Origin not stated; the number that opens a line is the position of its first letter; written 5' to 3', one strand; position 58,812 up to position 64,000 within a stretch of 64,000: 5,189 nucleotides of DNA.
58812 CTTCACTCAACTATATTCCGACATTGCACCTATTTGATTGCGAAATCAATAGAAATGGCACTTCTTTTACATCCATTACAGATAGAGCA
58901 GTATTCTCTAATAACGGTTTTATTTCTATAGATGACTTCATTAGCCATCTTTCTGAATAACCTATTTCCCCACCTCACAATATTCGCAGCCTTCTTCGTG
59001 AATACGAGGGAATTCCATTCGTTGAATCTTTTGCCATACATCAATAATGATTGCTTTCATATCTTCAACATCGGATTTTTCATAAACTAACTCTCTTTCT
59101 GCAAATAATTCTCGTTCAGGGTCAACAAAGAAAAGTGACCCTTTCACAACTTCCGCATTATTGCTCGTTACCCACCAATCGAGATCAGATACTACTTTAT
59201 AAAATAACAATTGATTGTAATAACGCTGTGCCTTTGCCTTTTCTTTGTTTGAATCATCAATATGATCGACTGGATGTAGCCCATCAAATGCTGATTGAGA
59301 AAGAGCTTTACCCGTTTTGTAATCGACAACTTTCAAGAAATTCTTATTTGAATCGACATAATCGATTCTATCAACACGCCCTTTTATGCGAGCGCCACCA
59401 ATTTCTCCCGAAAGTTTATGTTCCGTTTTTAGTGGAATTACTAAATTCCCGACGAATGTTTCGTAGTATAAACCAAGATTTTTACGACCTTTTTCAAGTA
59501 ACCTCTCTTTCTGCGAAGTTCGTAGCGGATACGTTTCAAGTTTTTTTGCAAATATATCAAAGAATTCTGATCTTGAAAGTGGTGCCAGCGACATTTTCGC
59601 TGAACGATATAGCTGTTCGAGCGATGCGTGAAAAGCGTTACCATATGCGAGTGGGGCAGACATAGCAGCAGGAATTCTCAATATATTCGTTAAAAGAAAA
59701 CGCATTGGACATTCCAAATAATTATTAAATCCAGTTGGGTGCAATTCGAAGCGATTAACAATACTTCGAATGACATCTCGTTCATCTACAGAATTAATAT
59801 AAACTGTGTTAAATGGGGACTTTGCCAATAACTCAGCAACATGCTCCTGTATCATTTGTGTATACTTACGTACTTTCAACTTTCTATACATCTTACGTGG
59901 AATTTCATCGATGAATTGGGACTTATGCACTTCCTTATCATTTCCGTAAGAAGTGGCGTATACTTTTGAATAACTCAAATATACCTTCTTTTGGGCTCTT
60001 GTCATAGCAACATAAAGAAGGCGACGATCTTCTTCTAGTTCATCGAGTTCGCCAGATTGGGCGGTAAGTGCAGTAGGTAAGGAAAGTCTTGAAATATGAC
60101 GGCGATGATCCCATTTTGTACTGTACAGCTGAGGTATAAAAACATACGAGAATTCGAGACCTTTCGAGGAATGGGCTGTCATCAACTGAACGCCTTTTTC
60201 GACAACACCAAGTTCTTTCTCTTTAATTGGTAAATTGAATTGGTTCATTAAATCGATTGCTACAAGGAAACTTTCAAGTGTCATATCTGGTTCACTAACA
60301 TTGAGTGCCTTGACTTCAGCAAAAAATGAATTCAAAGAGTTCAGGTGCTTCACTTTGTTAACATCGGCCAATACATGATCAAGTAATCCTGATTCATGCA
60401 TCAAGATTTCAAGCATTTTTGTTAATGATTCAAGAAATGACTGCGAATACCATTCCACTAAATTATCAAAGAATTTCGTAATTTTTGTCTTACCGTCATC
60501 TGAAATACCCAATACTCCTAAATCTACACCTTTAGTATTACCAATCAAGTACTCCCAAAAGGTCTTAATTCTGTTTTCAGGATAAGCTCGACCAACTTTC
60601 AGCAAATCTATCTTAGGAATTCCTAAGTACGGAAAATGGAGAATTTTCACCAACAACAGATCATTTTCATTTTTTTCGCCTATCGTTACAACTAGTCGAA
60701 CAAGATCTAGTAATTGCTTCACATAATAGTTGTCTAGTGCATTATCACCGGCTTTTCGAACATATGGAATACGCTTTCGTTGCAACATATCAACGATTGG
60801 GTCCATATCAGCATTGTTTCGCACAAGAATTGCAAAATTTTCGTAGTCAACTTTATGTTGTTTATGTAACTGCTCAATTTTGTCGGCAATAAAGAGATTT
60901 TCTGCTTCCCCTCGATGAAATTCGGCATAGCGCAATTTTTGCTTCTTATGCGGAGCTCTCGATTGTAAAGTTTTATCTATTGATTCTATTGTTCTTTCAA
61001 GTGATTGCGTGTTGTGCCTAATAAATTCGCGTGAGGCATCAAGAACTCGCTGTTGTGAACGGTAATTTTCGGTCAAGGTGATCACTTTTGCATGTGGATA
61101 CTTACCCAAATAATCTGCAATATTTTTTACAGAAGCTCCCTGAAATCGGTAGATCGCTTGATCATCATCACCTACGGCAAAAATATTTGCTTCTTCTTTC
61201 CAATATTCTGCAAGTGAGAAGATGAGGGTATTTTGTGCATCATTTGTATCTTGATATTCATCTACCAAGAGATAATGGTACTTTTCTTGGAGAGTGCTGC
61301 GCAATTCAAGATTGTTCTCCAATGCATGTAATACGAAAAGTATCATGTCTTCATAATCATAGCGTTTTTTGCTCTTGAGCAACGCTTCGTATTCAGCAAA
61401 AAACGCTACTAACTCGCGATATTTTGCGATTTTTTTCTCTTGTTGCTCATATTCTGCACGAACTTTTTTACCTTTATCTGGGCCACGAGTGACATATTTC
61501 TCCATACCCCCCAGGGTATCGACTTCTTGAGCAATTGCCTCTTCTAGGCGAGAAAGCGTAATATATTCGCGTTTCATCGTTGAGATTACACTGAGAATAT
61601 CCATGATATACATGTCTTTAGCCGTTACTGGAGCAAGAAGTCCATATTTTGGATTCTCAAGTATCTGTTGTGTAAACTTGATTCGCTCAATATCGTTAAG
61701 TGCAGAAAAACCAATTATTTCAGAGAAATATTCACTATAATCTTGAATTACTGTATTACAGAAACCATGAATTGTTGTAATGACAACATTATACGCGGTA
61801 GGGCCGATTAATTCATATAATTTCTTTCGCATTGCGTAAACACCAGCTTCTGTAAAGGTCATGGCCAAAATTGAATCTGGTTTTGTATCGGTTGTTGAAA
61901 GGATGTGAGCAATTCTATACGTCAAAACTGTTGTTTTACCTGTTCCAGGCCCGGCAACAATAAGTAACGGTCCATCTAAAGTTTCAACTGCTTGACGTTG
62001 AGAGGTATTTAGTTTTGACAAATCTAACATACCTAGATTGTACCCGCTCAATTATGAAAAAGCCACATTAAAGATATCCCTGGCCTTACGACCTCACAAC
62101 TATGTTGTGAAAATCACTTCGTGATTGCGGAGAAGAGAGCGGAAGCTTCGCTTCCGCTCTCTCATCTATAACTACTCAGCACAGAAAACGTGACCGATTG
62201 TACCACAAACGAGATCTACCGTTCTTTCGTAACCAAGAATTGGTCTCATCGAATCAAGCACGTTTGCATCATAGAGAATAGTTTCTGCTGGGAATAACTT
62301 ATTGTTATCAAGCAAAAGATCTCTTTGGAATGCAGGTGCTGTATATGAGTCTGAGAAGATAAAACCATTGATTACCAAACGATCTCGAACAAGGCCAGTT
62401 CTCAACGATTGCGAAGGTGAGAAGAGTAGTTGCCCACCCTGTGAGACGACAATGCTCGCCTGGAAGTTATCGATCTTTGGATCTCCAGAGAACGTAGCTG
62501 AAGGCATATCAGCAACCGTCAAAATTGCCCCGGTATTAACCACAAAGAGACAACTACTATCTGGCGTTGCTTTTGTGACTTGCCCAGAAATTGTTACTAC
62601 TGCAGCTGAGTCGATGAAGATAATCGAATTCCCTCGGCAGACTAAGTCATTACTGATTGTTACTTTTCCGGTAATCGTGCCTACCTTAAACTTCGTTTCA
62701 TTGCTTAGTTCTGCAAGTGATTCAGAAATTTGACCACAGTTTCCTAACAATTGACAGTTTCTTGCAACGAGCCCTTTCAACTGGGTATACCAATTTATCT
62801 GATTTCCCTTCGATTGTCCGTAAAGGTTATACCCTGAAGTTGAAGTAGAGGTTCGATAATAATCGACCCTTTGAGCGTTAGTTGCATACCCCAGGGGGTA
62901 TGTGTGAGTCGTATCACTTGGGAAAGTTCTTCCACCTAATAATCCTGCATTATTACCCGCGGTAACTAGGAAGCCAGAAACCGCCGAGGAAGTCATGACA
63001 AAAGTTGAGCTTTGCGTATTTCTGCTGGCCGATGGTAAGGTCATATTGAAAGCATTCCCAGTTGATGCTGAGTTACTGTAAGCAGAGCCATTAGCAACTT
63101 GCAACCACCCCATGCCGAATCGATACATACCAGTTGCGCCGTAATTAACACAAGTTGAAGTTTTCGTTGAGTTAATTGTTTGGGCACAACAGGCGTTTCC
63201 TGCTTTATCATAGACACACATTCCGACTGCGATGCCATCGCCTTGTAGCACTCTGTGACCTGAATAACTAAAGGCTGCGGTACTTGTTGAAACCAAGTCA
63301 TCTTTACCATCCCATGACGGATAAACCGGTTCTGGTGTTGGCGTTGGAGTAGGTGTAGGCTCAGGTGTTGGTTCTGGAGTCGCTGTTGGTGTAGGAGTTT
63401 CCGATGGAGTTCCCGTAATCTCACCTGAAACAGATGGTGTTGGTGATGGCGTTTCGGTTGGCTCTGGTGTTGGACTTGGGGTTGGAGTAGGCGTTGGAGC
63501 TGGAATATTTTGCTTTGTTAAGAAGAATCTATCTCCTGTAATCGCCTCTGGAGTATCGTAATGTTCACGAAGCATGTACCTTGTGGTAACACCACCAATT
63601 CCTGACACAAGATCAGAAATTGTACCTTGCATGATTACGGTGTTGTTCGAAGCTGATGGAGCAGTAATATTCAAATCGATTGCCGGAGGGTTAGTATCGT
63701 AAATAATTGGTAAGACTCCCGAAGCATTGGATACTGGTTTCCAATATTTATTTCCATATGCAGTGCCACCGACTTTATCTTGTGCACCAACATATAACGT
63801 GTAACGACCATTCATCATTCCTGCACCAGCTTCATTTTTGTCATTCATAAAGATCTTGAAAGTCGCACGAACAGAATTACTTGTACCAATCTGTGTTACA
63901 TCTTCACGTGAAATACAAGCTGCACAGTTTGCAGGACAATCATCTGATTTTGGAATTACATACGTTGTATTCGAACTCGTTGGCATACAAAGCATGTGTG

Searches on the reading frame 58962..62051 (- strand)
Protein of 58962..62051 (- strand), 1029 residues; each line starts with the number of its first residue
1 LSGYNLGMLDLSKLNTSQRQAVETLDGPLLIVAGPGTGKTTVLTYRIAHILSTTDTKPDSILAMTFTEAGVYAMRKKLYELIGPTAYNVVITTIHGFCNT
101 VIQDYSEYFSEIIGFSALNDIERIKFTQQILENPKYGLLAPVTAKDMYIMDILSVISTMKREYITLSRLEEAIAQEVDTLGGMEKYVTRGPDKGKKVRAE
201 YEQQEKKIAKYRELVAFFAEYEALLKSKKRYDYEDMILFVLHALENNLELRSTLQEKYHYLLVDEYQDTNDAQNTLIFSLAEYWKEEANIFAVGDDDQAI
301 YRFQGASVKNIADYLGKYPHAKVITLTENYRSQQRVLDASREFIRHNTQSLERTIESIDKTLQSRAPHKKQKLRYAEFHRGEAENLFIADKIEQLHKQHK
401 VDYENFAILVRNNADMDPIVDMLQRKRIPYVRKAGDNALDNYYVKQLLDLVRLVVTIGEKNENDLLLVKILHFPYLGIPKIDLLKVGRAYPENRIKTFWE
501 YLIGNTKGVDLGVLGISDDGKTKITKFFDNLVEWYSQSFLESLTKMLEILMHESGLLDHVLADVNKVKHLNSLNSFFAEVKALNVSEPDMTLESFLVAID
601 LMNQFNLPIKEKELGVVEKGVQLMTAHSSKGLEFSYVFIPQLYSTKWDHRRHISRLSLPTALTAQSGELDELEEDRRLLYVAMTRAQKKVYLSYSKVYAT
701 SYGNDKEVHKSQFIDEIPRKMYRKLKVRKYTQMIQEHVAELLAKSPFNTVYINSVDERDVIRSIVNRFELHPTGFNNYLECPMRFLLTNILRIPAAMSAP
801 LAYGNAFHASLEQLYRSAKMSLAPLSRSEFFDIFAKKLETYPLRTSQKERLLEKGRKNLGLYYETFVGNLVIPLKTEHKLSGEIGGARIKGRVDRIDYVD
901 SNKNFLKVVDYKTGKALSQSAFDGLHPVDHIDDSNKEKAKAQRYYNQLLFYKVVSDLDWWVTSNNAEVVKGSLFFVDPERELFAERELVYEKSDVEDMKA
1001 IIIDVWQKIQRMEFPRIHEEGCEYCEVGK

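Call 22: search_protein_families(library=pfam, proteins=[window:58962-62051:-], max_evalue=0.05)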
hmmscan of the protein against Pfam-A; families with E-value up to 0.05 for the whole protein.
window:58962-62051:- (1029 aa): 9 families
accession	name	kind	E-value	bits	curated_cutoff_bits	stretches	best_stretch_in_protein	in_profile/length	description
PF00580.27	UvrD-helicase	-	1.3e-60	205.9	23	1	14-314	1-266/271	UvrD/REP helicase N-terminal domain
PF13361.12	UvrD_C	-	8e-39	134.5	25.6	1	324-696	1-349/350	UvrD-like helicase C-terminal domain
PF12705.13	PDDEXK_1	-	1.9e-27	97.2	22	1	772-1027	4-242/247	PD-(D/E)XK nuclease superfamily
PF13245.12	AAA_19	-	5.8e-20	72.3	25.1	1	18-303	1-133/134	AAA domain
PF13538.12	UvrD_C_2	-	1.9e-12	47.3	27.4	2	668-692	27-51/52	UvrD-like helicase C-terminal domain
PF13604.12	AAA_30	-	7.1e-07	29.6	27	0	13-45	1-37/191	AAA domain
PF01443.25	Viral_helicase1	-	0.00049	20.4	21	0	651-691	207-225/228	Viral superfamily 1 RNA helicase core domain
PF13086.12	AAA_11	-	0.0008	19.7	27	1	13-80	1-74/257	AAA domain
PF13087.12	AAA_12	-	0.029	14.4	27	0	666-691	165-189/195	AAA domain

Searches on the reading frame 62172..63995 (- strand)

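Call 22: search_protein_families(library=pfam, proteins=[window:62172-63995:-], max_evalue=0.05)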
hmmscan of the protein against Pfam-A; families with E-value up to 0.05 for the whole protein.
window:62172-63995:- (607 aa): 0 families

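Call 91: search_protein_families(library=pfam, proteins=[window:62172-63995:-], max_evalue=0.5)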
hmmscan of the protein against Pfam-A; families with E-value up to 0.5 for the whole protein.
window:62172-63995:- (607 aa): 1 family
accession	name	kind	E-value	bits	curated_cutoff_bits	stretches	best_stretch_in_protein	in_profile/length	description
PF05887.16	Trypan_PARP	-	0.38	11.2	100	0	167-223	61-109/134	Procyclic acidic repetitive protein (PARP)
